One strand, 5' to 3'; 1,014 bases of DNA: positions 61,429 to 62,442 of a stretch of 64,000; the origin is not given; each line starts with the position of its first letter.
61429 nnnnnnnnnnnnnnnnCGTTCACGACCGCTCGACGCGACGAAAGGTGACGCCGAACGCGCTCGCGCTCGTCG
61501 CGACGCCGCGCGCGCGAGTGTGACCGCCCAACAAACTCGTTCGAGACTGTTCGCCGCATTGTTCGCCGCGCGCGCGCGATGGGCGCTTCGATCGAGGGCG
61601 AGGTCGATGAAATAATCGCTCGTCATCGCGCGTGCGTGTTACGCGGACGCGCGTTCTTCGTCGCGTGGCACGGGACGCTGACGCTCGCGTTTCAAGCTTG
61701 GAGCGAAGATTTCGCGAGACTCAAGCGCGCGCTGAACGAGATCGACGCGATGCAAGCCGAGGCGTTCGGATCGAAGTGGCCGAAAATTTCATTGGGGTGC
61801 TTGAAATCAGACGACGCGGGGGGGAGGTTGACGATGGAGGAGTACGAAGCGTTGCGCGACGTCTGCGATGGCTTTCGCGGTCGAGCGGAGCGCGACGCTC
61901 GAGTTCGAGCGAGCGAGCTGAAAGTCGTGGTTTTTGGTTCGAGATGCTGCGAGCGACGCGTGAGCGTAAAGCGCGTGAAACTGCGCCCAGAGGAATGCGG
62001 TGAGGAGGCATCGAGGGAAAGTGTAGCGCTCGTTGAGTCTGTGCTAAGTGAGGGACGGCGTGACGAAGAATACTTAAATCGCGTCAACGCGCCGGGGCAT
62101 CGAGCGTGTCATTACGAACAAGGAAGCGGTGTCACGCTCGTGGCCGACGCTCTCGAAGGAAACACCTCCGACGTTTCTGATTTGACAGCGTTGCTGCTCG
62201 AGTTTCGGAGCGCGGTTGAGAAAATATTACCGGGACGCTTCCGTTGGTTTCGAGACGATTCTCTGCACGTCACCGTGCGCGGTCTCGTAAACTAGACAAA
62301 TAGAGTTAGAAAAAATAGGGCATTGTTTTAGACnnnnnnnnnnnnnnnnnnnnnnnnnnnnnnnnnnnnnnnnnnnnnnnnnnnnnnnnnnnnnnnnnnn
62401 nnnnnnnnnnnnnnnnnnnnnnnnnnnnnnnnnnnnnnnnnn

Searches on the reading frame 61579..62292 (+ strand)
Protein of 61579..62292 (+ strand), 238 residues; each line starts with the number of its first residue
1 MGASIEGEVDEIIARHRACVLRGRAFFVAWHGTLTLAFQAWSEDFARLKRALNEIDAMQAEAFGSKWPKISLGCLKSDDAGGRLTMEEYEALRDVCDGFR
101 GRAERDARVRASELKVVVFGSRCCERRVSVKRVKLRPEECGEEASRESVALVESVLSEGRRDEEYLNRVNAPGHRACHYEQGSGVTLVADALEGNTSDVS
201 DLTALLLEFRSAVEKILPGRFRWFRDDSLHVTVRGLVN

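Call 41: search_protein_families(library=pfam, proteins=[window:61579-62292:+], max_evalue=0.1)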
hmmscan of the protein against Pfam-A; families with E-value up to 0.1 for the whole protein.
window:61579-62292:+ (238 aa): 1 family
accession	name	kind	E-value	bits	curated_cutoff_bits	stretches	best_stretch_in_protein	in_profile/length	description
PF02834.22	LigT_PEase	-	0.033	14.8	23.3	0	202-234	7-40/87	LigT like Phosphoesterase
